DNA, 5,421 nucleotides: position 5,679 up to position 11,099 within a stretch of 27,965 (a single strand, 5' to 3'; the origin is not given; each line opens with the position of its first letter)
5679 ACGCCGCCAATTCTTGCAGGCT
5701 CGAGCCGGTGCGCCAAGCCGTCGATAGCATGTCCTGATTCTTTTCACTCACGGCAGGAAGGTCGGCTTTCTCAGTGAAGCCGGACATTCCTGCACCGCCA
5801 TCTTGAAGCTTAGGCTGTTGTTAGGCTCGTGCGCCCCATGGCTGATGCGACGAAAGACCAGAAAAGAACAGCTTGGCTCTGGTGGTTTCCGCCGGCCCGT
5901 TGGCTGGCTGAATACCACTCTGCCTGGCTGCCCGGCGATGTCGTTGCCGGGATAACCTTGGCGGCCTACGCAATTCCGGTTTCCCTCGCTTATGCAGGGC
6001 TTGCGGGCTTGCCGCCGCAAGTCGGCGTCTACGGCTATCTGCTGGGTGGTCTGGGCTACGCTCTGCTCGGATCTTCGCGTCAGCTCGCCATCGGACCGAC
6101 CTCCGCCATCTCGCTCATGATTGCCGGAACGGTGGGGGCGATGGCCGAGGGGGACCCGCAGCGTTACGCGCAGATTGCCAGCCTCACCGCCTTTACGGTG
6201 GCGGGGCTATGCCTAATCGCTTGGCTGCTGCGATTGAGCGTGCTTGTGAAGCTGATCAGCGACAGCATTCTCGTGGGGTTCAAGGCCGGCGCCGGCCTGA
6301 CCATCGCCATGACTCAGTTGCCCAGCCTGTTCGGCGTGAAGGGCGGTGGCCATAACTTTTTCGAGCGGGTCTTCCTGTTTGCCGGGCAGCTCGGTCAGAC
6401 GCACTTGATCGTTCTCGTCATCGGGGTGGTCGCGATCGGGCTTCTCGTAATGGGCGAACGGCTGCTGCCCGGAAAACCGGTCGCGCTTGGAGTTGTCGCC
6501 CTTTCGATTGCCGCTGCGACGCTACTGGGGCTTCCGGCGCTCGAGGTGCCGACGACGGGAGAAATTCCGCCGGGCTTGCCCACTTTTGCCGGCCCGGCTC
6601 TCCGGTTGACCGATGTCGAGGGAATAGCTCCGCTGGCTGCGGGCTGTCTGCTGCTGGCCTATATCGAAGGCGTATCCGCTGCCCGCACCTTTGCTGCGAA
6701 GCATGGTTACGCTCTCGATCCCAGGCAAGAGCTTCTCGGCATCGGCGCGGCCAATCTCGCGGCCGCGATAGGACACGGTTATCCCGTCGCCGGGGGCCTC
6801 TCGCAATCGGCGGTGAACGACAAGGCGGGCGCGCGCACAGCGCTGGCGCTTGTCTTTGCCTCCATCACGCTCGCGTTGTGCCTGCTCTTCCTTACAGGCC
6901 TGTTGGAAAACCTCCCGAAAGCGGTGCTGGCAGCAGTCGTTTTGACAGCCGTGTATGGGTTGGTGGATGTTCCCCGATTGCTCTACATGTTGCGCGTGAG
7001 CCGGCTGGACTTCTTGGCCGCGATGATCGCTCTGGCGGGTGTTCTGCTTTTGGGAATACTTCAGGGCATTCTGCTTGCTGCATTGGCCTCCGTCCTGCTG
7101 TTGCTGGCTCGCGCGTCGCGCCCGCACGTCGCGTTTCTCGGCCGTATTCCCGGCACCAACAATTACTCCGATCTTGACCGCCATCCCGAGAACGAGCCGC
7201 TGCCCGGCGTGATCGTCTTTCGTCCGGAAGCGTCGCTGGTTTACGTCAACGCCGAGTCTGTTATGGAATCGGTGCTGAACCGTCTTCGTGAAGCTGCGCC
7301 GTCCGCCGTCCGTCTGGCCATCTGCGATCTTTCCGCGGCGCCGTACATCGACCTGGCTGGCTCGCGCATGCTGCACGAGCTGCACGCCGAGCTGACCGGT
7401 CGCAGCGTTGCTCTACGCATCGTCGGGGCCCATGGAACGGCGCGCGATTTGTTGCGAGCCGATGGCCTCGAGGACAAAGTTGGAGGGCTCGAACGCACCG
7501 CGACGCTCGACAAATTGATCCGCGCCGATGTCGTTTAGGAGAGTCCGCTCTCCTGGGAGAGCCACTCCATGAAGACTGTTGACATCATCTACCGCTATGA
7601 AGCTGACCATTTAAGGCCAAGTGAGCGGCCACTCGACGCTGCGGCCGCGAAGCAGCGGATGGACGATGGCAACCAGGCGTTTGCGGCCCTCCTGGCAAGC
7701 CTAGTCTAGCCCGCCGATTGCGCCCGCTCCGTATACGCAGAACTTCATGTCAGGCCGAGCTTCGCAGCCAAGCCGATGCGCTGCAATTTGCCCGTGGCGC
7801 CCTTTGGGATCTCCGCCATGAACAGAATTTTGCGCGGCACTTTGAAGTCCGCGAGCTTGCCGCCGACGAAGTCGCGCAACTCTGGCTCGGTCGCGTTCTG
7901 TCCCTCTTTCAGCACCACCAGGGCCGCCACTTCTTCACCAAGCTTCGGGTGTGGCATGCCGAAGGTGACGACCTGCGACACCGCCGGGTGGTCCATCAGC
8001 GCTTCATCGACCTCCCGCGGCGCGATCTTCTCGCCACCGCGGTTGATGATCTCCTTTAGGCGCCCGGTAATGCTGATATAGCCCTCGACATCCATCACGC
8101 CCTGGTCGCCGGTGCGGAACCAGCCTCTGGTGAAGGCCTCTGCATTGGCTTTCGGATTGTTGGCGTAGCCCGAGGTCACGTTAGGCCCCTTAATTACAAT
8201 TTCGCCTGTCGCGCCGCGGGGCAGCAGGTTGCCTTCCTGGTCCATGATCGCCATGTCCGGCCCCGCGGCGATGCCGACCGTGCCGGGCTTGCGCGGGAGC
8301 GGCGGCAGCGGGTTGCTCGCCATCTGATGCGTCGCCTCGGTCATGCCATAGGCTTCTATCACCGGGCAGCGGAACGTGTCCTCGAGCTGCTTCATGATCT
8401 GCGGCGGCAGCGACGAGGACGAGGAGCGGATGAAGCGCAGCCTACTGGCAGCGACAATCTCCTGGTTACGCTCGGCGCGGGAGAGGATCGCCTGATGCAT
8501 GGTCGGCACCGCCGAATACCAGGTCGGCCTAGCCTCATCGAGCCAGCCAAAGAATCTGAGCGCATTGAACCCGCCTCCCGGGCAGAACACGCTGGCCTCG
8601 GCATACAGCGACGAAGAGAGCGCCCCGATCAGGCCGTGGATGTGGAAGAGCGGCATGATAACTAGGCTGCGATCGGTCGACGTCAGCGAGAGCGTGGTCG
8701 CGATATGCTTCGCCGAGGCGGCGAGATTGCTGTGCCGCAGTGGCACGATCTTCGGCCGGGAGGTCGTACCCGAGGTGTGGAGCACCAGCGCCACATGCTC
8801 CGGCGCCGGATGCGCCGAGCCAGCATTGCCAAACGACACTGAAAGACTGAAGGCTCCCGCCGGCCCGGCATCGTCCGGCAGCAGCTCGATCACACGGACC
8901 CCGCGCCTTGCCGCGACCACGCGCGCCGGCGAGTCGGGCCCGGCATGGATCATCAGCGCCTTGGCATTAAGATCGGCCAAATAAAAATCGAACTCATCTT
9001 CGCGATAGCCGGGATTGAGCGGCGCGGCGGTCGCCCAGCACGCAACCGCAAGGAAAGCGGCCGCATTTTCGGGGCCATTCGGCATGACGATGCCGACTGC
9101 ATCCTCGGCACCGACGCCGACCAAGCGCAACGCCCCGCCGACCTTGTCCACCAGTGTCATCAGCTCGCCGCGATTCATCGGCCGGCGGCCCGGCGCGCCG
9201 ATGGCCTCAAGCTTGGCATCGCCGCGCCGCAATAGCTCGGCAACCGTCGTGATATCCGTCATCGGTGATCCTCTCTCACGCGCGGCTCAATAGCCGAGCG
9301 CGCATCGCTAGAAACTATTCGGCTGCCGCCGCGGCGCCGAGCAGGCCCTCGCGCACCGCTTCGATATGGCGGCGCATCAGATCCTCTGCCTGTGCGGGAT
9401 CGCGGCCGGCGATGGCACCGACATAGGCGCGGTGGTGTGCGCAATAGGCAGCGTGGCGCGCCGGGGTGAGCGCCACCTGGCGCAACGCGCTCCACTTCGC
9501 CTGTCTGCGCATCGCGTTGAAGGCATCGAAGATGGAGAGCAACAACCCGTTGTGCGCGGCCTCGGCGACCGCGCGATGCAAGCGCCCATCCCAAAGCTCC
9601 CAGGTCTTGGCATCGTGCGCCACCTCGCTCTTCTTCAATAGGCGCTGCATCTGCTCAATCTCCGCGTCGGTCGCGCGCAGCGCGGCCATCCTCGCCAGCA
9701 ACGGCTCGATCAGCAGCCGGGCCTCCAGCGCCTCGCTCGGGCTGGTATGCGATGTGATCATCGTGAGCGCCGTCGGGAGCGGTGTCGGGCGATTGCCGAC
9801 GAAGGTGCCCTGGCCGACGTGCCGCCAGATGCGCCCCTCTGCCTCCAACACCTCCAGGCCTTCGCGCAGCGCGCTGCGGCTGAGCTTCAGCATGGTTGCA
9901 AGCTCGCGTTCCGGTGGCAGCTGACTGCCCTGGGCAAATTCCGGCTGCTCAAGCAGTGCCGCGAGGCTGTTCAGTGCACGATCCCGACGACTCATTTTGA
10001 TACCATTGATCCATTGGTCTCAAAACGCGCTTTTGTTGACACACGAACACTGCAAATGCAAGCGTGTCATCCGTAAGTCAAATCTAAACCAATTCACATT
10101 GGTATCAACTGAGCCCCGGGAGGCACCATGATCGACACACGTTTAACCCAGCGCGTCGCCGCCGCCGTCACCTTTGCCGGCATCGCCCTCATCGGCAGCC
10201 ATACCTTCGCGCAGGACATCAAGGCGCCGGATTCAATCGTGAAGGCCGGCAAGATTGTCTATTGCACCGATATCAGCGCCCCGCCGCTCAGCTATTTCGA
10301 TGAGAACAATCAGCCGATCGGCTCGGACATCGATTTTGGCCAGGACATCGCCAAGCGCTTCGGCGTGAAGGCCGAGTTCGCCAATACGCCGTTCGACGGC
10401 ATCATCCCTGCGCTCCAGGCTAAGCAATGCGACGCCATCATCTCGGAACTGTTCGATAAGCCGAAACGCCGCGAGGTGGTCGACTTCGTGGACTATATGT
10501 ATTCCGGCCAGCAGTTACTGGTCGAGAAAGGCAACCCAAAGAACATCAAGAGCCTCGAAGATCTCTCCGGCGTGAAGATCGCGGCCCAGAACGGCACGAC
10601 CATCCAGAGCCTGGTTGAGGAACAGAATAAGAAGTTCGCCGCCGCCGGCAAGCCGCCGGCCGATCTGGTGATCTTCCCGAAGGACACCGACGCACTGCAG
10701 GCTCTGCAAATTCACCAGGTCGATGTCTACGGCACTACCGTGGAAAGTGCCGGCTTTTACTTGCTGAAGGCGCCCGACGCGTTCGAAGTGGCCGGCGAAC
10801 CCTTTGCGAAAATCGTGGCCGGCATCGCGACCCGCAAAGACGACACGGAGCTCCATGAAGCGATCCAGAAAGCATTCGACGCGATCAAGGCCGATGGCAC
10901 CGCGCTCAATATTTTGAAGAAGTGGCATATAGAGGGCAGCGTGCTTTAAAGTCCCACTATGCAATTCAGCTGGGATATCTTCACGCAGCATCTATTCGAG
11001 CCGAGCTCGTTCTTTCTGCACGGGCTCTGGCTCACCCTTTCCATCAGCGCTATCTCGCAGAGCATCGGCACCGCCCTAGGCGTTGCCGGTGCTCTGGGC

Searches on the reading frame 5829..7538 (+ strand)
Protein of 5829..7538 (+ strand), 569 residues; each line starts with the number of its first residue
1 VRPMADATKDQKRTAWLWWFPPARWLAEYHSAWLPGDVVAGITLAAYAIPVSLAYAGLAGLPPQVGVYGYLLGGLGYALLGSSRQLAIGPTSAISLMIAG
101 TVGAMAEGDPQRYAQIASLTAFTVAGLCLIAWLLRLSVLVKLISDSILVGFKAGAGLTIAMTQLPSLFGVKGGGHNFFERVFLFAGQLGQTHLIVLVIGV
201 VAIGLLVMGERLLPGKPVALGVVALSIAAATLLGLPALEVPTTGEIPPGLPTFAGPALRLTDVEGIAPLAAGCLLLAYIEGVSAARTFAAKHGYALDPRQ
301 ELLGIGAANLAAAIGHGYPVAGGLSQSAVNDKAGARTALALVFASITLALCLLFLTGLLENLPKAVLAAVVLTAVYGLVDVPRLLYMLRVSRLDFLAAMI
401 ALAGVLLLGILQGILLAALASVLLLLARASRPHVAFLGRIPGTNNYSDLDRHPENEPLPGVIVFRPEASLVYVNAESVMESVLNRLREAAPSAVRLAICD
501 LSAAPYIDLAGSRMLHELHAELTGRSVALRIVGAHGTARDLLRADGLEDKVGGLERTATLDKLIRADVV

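Call 28: search_protein_families(library=pfam, proteins=[window:5829-7538:+], max_evalue=0.001)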
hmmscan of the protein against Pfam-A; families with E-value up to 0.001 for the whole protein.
window:5829-7538:+ (569 aa): 2 families
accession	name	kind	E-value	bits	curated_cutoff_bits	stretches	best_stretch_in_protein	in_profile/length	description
PF00916.26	Sulfate_transp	-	8.5e-92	308.3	23.2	1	35-401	2-380/380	Sulfate permease family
PF01740.26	STAS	-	3.9e-12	46.3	22.6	1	454-553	3-98/106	STAS domain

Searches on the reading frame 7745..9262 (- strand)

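Call 28: search_protein_families(library=pfam, proteins=[window:7745-9262:-], max_evalue=0.001)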
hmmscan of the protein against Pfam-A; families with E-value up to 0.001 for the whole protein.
window:7745-9262:- (505 aa): 2 families
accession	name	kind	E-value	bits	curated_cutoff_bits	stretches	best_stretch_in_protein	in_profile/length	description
PF00501.34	AMP-binding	-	4.4e-67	227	29.9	1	30-366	23-383/384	AMP-binding enzyme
PF13193.12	AMP-binding_C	-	7e-18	65.8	24.5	1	417-492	1-76/76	AMP-binding enzyme C-terminal domain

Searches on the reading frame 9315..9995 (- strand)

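Call 28: search_protein_families(library=pfam, proteins=[window:9315-9995:-], max_evalue=0.001)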
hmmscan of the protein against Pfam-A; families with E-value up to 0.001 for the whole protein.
window:9315-9995:- (226 aa): 2 families
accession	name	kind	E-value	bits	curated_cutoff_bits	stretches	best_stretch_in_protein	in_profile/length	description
PF07729.17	FCD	-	8.7e-24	84.8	24.3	1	88-212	1-124/125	FCD domain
PF00392.27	GntR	-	1e-12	48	27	1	7-66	5-64/64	Bacterial regulatory proteins, gntR family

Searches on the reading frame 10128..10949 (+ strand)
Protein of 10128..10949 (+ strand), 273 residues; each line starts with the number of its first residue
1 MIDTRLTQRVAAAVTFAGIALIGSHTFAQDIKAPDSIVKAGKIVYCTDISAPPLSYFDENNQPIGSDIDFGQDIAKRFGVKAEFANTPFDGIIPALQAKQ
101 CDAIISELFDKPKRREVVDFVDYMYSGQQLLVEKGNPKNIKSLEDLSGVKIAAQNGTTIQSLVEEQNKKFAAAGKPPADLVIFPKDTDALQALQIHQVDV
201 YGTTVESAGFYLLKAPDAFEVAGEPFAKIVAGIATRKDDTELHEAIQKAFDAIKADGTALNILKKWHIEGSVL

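Call 28: search_protein_families(library=pfam, proteins=[window:10128-10949:+], max_evalue=0.001)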
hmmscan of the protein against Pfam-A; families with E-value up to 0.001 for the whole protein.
window:10128-10949:+ (273 aa): 3 families
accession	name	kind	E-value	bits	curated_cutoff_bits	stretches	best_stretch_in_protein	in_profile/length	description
PF00497.25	SBP_bac_3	-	5.6e-37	126.9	26.4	1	43-267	1-130/132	Bacterial extracellular solute-binding proteins, family 3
PF10613.14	Lig_chan-Glu_bd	-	0.00056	20.4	30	1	76-134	55-113/115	Ligated ion channel L-glutamate- and glycine-binding site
PF13531.11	SBP_bac_11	-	0.00092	19.5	25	0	97-161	43-115/227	Bacterial extracellular solute-binding protein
